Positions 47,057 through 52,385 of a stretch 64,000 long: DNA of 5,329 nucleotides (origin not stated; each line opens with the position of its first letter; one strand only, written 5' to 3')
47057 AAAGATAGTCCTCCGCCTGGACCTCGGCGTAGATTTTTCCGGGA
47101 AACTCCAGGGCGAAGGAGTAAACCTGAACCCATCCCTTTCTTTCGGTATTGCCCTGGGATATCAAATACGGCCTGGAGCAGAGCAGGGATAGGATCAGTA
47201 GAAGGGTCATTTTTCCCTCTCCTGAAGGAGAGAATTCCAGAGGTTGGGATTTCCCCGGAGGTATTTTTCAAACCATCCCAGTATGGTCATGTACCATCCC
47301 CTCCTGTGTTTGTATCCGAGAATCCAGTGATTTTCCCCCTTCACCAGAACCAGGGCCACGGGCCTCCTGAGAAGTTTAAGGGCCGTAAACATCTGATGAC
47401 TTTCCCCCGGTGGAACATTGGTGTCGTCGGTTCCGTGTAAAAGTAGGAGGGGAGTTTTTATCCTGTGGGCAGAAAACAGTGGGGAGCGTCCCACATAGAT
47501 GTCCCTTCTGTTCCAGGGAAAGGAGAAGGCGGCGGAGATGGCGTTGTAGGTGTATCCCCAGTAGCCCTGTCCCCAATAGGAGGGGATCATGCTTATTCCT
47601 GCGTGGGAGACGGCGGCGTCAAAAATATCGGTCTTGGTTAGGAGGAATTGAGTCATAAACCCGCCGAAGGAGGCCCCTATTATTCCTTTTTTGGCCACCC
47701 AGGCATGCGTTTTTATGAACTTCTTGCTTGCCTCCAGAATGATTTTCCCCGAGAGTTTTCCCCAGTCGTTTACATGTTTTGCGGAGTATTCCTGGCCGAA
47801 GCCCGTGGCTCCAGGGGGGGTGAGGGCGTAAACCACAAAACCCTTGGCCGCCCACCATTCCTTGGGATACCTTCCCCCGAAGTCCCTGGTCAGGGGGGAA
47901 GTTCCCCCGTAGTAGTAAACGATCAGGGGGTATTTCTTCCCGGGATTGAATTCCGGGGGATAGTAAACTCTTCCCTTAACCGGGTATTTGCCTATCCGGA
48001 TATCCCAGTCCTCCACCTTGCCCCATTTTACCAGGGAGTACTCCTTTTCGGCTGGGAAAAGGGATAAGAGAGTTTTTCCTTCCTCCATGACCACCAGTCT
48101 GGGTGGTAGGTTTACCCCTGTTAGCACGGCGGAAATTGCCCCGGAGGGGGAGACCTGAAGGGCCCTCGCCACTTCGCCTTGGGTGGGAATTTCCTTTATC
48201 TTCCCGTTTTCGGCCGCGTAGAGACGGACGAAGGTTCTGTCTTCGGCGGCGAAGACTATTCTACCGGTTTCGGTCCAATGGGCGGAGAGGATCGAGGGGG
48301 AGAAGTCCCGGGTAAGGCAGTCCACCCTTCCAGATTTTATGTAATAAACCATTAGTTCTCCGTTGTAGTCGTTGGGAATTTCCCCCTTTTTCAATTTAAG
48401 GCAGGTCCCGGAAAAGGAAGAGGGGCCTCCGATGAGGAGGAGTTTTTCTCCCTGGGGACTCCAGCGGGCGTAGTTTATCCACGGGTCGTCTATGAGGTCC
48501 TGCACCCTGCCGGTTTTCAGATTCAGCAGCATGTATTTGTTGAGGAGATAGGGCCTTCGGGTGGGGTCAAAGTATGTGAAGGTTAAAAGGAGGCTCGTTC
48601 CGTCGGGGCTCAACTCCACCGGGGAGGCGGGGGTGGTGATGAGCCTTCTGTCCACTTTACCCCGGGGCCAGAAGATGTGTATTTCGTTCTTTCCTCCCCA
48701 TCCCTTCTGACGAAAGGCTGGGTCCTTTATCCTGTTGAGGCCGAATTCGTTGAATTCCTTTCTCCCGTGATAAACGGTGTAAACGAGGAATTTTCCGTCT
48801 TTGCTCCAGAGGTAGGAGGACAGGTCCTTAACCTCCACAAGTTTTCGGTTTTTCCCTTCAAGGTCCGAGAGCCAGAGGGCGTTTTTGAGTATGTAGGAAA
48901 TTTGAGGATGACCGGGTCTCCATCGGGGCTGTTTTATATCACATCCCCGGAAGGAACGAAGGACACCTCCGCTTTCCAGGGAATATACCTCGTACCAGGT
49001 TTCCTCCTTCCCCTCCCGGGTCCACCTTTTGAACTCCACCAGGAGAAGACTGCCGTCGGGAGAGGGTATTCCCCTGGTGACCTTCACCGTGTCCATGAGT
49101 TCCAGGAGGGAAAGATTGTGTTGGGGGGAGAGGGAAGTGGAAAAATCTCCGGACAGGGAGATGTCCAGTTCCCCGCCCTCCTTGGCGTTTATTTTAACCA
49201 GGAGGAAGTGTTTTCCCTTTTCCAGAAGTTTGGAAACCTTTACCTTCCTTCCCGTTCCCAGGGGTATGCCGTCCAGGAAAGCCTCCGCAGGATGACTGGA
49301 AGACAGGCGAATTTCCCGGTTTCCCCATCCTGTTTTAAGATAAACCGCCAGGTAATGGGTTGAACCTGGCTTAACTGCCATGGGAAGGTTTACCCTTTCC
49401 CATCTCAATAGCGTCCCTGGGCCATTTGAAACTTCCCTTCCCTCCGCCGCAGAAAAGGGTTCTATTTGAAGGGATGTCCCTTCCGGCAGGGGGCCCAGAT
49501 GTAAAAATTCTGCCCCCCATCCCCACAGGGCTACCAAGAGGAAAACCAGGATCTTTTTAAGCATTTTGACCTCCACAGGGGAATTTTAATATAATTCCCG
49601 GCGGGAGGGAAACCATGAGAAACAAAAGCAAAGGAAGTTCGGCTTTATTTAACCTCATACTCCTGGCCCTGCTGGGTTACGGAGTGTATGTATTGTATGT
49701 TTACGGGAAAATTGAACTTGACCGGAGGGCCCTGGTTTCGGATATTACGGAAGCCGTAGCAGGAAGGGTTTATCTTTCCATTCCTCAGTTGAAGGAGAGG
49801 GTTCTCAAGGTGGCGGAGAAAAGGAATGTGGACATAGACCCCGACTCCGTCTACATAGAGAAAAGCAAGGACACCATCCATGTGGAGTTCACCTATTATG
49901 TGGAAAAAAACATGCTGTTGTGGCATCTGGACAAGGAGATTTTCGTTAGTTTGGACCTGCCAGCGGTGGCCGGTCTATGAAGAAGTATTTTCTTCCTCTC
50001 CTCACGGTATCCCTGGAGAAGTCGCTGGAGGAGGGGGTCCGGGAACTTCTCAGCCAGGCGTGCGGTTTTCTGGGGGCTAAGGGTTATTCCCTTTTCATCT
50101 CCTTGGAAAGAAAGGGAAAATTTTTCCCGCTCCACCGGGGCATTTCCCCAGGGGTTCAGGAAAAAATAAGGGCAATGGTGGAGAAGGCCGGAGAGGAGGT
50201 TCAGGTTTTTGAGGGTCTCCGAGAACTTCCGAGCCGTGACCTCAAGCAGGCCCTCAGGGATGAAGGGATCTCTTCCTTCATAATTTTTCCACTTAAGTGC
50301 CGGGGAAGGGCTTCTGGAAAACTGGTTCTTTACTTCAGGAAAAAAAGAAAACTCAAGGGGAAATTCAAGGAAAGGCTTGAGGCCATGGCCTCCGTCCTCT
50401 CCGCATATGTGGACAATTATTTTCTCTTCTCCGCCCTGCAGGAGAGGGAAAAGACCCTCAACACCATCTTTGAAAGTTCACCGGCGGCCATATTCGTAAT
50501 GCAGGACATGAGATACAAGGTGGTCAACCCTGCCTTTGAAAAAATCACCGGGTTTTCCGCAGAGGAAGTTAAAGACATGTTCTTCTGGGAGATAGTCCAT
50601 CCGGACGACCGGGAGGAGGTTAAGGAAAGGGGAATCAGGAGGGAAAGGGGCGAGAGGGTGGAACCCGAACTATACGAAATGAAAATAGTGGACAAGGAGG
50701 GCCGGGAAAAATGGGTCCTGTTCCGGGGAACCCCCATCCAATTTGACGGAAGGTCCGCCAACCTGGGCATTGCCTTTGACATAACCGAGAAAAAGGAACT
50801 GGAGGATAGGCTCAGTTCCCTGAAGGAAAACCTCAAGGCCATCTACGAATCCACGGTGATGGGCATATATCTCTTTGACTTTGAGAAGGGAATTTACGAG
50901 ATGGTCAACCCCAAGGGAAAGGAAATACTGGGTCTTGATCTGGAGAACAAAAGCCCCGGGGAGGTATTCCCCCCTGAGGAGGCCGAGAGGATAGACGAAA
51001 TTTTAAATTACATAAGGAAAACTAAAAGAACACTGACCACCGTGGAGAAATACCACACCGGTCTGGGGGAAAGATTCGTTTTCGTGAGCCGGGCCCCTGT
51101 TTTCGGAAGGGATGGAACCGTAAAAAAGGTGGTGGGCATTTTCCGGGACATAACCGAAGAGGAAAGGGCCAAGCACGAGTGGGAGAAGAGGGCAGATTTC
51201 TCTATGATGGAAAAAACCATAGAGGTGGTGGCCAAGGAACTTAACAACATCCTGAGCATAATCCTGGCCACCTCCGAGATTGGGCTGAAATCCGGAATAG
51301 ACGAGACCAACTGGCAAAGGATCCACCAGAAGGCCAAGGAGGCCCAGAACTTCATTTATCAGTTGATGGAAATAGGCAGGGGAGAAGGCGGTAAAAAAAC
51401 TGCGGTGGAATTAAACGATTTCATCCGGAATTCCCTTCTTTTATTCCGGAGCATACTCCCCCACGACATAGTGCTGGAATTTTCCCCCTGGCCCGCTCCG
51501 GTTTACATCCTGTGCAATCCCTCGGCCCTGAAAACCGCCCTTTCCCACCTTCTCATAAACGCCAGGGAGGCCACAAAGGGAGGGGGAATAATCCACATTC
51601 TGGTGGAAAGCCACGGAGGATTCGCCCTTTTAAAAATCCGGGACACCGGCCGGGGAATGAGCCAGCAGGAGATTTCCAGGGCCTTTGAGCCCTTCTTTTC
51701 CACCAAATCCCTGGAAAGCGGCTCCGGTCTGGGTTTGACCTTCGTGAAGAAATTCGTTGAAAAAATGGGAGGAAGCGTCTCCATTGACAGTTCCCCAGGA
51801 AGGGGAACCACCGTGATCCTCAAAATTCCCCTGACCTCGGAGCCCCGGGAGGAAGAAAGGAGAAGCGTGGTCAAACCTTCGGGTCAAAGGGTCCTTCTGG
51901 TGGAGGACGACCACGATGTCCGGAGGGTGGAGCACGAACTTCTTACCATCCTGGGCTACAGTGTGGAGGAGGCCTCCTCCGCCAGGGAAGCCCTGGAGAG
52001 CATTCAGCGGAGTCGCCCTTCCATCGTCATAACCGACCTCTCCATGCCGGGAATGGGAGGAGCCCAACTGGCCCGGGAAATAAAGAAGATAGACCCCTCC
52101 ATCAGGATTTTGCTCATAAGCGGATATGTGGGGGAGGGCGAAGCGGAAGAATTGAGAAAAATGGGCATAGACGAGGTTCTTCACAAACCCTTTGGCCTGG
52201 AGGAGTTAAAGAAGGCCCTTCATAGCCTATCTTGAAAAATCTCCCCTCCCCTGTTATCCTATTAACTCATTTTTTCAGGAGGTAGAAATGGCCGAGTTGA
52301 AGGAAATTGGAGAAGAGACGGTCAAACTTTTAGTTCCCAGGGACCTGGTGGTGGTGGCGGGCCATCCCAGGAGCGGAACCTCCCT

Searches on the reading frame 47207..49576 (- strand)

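Call 72: search_protein_families(library=pfam, proteins=[window:47207-49576:-], max_evalue=0.00001)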
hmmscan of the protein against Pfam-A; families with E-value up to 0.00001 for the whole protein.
window:47207-49576:- (789 aa): 1 family
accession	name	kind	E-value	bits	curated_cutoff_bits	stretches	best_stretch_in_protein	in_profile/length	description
PF00326.27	Peptidase_S9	-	4.3e-34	118.3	22.6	1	573-774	8-211/213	Prolyl oligopeptidase family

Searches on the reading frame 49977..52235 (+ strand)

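Call 72: search_protein_families(library=pfam, proteins=[window:49977-52235:+], max_evalue=0.00001)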
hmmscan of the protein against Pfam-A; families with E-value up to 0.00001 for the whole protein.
window:49977-52235:+ (752 aa): 7 families
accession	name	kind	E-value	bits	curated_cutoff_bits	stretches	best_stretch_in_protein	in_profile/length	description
PF00072.30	Response_reg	-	8.3e-26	90.8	30.2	1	639-748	1-110/111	Response regulator receiver domain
PF02518.31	HATPase_c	-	3.9e-24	85.7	26.4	1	515-620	3-110/111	Histidine kinase-, DNA gyrase B-, and HSP90-like ATPase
PF13426.13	PAS_9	-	8.8e-23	81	27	2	177-271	10-103/103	PAS domain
PF08448.16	PAS_4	-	7e-22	78.2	23.1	2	303-397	13-110/110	PAS fold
PF13188.13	PAS_8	-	1.5e-13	50.6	21.8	1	161-215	3-57/65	PAS domain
PF08447.18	PAS_3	-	3.6e-12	46.8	25.6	1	183-257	4-77/89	PAS fold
PF00989.32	PAS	-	6.8e-11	42.6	22.6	1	162-258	4-100/113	PAS fold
